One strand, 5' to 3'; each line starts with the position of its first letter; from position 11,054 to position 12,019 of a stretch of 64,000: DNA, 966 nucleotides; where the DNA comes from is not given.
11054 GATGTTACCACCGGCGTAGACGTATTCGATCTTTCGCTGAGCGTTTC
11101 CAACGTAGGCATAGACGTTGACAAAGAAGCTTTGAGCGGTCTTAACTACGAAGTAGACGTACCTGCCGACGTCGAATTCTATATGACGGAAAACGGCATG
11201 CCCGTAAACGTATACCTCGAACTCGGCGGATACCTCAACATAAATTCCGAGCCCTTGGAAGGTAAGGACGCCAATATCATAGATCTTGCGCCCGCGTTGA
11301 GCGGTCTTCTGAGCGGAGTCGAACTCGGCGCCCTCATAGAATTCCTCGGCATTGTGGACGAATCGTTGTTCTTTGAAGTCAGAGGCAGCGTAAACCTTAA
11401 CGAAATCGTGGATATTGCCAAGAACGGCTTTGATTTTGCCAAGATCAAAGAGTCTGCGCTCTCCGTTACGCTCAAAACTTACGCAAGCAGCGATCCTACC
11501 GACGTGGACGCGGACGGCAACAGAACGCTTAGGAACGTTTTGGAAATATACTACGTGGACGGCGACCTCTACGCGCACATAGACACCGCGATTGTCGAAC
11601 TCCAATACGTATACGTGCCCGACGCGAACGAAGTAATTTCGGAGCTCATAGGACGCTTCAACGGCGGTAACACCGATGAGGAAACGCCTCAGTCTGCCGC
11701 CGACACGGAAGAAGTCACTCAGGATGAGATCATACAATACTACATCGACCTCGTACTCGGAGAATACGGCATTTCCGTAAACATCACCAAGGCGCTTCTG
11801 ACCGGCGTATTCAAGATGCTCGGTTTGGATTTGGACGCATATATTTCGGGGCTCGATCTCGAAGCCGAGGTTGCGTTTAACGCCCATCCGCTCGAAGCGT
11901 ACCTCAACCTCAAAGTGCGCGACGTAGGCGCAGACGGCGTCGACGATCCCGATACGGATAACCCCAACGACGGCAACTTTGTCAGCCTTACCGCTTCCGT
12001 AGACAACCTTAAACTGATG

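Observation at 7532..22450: About 14 diverged ~330 aa modules delimited by two recurring motifs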

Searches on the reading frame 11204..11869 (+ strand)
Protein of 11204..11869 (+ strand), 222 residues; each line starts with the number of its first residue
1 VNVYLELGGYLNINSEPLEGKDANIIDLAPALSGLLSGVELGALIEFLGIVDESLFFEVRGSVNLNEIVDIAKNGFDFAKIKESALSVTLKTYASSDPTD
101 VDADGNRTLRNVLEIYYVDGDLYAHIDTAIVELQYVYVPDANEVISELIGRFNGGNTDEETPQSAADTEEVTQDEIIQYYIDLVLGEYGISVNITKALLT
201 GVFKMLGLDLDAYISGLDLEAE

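Call 22: search_solved_structures(query=A2, max_evalue=10)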
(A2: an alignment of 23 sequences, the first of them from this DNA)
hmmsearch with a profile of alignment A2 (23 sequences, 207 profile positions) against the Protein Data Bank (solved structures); distinct sequences matched with E-value up to 10: 0.

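Call 30: search_protein_representatives(alignment_id=A2)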
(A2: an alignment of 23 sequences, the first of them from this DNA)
Query: 23 sequences, 207 profile positions. Proteins with E-value up to 0.001 (for the whole library): 155; up to 1e-10: 96; up to 1e-30: 39. The best 150 are listed.
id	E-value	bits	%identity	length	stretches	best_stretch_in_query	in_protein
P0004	1.5e-188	639.1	-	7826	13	5-207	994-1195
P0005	4.5e-177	601.6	-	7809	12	4-207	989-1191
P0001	1.1e-164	561.2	-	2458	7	1-206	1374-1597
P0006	4.9e-141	483.9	-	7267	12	5-198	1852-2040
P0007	4.5e-139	477.5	-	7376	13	5-205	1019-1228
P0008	9.7e-138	473.2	-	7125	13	2-205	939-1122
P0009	5.3e-137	470.7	-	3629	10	2-206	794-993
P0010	7.1e-135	463.8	-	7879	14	2-202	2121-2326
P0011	8.2e-95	332.9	-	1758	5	5-206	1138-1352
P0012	1.4e-93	328.9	-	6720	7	8-199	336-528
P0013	7.5e-86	303.7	-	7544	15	2-204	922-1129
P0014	5.6e-85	300.8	-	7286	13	4-201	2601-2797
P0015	1.1e-75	270.5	-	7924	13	9-193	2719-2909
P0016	3.3e-74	265.6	-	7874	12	5-193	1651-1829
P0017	1.2e-71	257.2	-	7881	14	7-200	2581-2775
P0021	1.2e-68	247.4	-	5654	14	4-196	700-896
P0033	9.0e-48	179.3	-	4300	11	5-199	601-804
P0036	1.1e-42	162.7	-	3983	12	4-190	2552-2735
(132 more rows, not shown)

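Call 34: search_protein_families(library=pfam, proteins=[P0033, P0036], max_evalue=0.01)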
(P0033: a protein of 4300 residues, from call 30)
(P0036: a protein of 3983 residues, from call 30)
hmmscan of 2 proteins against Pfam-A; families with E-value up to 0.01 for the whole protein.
P0033 (4300 aa): 1 family
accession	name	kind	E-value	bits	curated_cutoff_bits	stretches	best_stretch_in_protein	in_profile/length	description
PF07532.17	Big_4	-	4.9e-07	29.6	22.1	1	3965-3996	10-41/59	Bacterial Ig-like domain (group 4)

P0036 (3983 aa): 0 families

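Call 54: find_encoding_contigs(protein=P0033, flank=4000, max_places=2)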
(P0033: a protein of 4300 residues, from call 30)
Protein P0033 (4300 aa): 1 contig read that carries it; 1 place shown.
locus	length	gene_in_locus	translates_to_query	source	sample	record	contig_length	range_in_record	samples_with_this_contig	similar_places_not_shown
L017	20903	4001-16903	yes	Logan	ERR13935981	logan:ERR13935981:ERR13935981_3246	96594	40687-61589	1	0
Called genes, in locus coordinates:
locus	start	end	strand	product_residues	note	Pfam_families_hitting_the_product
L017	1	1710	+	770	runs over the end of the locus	PF23750:RsgI_M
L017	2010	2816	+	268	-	-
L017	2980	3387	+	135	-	-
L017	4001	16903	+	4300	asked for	PF07532:Big_4 (faint)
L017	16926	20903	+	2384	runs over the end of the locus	PF18676:MBG_2, PF18887:MBG_3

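Call 76: list_cluster_members(proteins=[P0004, P0013, P0021])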
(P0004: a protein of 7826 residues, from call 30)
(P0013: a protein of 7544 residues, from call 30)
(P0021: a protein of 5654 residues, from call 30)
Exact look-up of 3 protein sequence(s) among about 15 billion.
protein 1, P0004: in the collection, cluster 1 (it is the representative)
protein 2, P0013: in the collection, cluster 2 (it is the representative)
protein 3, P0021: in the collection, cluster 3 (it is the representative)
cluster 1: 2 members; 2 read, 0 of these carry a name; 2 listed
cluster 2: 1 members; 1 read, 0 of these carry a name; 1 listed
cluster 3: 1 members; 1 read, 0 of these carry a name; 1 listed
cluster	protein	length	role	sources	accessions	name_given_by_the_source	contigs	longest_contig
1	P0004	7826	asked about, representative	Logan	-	-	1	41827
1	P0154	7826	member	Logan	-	-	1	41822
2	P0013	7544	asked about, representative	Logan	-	-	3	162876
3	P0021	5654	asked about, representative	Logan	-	-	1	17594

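Call 77: find_encoding_contigs(protein=P0013, flank=7000, max_places=1)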
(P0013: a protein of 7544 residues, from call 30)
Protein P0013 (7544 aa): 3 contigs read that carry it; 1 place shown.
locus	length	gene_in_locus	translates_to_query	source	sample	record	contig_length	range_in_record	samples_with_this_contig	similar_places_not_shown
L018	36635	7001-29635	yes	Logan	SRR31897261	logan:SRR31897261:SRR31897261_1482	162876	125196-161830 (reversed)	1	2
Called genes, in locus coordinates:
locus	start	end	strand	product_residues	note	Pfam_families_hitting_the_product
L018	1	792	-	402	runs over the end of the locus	PF01676:Metalloenzyme, PF10143:PhosphMutase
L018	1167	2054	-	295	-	PF01757:Acyl_transf_3 (faint), PF07786:HGSNAT_cat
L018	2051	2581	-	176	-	-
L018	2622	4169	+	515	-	PF02838:Glyco_hydro_20b, PF00728:Glyco_hydro_20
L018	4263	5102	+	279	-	-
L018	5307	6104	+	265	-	PF02585:PIG-L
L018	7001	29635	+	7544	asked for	-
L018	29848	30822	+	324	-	PF03547:Mem_trans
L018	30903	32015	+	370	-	PF13421:Band_7_1, PF01145:Band_7, PF17032:Zn_ribbon_15 (faint), PF24460:DUF7575 (faint), PF24463:DUF7577 (faint), PF12773:DZR, PF13240:Zn_Ribbon_1 (weak), PF13248:Zn_ribbon_3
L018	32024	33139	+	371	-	-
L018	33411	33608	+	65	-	PF08984:DUF1858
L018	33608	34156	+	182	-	PF07883:Cupin_2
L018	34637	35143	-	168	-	PF07670:Gate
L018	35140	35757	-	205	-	PF07670:Gate (weak)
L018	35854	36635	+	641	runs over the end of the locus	PF00133:tRNA-synt_1, PF01406:tRNA-synt_1e (weak), PF09334:tRNA-synt_1g, PF00133:tRNA-synt_1, PF19303:Anticodon_3, PF01588:tRNA_bind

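Call 78: find_encoding_contigs(protein=P0006, flank=7000, max_places=1)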
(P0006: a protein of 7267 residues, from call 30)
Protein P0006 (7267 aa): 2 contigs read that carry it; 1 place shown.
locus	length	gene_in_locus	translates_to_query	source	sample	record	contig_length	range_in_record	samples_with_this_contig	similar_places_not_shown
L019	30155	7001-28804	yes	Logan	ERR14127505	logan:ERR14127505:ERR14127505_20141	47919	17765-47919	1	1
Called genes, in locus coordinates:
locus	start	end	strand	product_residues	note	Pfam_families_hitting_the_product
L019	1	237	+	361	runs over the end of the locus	PF01926:MMR_HSR1, PF02421:FeoB_N, PF06071:YchF-GTPase_C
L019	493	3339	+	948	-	PF02368:Big_2 (weak), PF26918:Ig_Eae (weak), PF01841:Transglut_core (weak)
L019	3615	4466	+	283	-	PF14315:DUF4380 (faint)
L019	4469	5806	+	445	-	PF00480:ROK (weak)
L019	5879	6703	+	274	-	PF02585:PIG-L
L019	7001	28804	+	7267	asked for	PF13620:CarboxypepD_reg, PF13715:CarbopepD_reg_2 (weak), PF17210:SdrD_B (weak), PF07532:Big_4 (faint)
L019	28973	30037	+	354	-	PF00155:Aminotran_1_2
